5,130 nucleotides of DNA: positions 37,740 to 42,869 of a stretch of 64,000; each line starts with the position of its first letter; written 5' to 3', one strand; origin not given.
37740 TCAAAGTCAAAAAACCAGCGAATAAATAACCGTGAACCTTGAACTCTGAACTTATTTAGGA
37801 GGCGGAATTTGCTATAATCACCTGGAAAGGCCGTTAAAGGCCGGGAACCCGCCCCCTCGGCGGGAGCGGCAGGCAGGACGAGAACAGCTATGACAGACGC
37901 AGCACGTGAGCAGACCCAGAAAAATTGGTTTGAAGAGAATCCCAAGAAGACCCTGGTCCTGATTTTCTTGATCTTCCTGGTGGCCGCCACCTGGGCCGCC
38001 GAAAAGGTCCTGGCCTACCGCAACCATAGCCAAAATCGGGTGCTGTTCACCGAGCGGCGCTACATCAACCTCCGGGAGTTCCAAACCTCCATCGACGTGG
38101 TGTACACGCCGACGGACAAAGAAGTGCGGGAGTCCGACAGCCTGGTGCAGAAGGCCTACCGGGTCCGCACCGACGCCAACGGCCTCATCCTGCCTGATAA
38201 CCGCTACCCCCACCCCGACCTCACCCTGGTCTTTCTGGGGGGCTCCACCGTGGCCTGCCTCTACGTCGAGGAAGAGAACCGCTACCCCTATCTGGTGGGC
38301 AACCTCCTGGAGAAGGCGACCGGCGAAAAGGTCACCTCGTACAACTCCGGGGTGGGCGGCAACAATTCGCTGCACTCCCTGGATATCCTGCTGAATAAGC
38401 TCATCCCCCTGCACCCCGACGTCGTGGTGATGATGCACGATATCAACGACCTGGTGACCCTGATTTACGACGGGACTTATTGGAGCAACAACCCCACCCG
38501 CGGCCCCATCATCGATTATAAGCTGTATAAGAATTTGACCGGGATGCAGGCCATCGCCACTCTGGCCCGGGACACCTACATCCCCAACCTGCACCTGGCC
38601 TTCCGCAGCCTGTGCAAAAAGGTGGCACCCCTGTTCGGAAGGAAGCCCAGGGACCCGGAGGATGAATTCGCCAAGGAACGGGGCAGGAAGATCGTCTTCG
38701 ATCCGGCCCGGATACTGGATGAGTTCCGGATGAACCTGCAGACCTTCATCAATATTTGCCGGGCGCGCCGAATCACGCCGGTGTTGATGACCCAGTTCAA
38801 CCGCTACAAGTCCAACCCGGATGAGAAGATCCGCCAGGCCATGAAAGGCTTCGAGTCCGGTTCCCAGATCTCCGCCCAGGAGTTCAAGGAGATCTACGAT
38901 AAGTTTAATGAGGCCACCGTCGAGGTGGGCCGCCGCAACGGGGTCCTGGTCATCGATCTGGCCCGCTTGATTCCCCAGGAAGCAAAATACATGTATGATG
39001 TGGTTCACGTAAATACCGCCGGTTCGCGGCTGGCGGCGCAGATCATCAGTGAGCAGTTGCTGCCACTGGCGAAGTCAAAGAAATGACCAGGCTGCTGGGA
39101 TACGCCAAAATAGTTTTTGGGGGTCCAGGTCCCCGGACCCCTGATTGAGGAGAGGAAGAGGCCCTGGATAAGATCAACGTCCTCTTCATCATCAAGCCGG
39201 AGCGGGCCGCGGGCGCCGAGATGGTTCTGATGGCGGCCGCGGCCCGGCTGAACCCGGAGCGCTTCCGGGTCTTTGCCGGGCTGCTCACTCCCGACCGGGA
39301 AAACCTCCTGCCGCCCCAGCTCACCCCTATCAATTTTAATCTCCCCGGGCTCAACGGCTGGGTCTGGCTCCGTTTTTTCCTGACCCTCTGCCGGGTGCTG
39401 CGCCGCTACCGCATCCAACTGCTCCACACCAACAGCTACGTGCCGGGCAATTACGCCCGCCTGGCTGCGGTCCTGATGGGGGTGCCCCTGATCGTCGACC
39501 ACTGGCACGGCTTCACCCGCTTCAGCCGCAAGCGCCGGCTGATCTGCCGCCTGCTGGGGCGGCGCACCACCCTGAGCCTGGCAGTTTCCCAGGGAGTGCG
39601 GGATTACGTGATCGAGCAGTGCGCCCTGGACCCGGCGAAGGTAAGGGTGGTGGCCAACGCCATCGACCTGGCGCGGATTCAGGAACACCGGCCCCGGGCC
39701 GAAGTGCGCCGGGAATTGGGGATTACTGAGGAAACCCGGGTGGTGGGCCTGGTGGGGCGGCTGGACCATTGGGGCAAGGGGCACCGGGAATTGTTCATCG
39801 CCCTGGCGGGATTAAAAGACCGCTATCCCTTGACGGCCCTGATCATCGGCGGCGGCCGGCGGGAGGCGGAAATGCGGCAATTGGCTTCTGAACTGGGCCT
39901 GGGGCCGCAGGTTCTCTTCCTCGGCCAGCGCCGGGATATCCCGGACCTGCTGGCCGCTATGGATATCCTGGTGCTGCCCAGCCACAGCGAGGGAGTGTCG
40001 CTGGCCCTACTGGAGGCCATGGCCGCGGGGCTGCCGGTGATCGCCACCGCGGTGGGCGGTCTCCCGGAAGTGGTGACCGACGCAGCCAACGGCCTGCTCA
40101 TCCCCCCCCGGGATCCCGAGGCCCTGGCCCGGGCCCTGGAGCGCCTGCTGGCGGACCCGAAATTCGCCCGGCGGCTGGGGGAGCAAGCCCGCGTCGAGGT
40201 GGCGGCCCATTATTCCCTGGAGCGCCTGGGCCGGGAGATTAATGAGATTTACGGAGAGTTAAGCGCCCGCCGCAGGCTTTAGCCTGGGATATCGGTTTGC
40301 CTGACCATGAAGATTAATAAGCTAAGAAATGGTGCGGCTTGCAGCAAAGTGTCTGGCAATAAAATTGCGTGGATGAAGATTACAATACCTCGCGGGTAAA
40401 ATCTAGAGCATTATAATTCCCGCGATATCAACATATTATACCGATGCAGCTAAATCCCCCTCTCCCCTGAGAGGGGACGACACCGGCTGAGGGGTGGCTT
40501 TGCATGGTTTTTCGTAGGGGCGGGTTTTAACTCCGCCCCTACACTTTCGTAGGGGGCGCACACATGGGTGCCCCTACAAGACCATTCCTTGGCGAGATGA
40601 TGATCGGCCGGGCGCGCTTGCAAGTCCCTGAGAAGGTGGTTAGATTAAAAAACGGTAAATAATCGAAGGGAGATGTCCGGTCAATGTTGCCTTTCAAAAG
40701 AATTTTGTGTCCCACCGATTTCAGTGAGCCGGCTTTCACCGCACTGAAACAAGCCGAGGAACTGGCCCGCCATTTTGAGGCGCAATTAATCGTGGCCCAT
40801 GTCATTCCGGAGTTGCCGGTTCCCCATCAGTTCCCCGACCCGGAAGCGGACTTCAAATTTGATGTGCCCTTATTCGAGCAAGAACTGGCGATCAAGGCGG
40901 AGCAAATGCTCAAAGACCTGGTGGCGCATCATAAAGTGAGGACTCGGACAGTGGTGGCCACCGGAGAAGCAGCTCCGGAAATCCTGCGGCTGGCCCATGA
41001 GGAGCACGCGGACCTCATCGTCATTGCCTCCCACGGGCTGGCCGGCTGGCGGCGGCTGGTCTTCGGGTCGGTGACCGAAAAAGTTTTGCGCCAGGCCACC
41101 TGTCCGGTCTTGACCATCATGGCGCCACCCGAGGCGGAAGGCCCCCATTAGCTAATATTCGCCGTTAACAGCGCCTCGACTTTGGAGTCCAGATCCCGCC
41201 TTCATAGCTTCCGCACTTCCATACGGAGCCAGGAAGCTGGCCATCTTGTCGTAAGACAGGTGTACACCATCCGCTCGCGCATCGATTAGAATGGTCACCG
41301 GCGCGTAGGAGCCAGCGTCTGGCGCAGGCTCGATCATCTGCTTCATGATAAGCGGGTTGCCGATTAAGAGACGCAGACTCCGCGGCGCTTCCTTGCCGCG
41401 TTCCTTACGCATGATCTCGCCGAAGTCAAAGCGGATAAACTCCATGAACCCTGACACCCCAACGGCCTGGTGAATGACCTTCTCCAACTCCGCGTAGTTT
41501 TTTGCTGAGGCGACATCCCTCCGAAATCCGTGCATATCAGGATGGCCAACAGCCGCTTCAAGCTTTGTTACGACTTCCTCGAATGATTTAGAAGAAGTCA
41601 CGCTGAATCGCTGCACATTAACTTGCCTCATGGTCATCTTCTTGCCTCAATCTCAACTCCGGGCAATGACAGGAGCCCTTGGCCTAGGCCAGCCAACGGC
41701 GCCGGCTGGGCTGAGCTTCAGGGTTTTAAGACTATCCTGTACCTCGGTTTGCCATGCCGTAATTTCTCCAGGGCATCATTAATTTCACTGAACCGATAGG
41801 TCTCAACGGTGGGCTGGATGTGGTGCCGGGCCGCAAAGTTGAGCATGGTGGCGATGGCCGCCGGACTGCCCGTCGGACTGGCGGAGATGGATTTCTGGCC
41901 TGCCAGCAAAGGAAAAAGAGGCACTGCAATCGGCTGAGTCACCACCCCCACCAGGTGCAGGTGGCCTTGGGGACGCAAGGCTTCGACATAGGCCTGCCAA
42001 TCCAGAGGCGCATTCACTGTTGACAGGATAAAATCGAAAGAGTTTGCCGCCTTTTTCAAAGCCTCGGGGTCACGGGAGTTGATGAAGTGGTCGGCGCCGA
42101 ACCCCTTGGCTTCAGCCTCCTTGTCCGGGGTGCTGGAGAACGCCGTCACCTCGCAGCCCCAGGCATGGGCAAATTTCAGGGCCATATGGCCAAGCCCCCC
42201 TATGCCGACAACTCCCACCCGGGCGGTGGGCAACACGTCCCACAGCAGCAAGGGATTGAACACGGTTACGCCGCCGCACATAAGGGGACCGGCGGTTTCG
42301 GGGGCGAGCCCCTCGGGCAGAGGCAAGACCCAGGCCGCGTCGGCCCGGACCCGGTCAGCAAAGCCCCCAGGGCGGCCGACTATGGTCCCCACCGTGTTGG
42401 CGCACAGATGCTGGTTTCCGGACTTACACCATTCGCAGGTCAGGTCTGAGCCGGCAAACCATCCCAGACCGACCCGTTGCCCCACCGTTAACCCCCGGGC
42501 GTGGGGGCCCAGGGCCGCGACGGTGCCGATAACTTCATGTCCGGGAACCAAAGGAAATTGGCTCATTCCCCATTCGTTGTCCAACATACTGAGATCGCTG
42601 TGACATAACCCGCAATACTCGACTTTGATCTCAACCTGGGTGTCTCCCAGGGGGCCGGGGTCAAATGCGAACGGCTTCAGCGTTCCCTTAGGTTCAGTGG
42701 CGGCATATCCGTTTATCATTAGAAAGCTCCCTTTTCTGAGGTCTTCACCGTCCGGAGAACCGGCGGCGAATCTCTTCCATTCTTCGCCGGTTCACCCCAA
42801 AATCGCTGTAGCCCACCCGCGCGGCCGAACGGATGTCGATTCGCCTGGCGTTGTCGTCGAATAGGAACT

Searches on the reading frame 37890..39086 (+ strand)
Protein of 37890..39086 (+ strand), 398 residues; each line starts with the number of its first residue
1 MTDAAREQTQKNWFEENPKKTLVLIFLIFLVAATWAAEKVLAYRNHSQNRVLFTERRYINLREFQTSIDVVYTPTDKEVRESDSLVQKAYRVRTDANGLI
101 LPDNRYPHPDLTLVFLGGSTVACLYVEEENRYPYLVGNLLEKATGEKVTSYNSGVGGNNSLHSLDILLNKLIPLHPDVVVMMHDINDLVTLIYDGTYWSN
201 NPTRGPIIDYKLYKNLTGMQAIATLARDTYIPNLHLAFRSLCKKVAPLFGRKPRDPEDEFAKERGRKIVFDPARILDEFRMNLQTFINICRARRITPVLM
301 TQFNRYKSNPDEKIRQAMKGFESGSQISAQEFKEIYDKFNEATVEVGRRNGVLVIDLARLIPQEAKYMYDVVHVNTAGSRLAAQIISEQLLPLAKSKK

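Call 90: search_protein_families(library=pfam, proteins=[window:37890-39086:+], max_evalue=0.000001)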
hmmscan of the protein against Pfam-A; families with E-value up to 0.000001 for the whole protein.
window:37890-39086:+ (398 aa): 1 family
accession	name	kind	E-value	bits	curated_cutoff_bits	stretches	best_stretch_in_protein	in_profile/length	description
PF13472.12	Lipase_GDSL_2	-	6.4e-14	53.3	32.9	1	115-381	1-178/178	GDSL-like Lipase/Acylhydrolase family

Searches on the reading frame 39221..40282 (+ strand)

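Call 90: search_protein_families(library=pfam, proteins=[window:39221-40282:+], max_evalue=0.000001)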
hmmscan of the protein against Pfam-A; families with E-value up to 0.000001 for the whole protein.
window:39221-40282:+ (353 aa): 6 families
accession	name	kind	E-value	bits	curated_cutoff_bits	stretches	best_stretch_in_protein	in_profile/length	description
PF00534.26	Glycos_transf_1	-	1.4e-44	152.1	26.4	1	160-324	3-170/172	Glycosyl transferases group 1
PF13692.12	Glyco_trans_1_4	-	4.7e-40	137.6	27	1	173-312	2-142/142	Glycosyl transferases group 1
PF13439.12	Glyco_transf_4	-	3.1e-17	63.6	28.5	1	23-152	26-170/170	Glycosyltransferase Family 4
PF13579.12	Glyco_trans_4_4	-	2e-11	45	29.7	1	32-146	38-157/158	Glycosyl transferase 4-like domain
PF13524.12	Glyco_trans_1_2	-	3.5e-11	43.7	25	1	239-336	39-138/144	Glycosyl transferase-like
PF20706.3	GT4-conflict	-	1.8e-09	37.5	26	1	109-334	140-379/385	Family 4 Glycosyltransferase in conflict systems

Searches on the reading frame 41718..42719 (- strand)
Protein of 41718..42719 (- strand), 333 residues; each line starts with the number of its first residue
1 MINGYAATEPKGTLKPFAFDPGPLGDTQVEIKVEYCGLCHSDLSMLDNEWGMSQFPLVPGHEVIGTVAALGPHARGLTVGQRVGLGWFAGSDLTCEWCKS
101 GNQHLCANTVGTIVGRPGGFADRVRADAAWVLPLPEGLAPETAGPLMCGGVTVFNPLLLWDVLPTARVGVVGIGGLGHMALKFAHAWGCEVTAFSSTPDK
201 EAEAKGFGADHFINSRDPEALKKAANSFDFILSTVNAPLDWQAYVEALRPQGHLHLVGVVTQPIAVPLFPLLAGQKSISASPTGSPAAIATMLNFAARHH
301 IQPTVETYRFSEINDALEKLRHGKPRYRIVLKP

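Call 90: search_protein_families(library=pfam, proteins=[window:41718-42719:-], max_evalue=0.000001)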
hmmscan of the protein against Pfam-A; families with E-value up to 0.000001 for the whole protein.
window:41718-42719:- (333 aa): 3 families
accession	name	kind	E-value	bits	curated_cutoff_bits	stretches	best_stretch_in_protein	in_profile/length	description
PF08240.17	ADH_N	-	1.1e-27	96.8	23.5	1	25-136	1-104/104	Alcohol dehydrogenase GroES-like domain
PF00107.32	ADH_zinc_N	-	3.1e-26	92.3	31.8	1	175-297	1-128/129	Zinc-binding dehydrogenase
PF13602.12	ADH_zinc_N_2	-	2.7e-10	41.7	27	1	207-330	1-133/134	Zinc-binding dehydrogenase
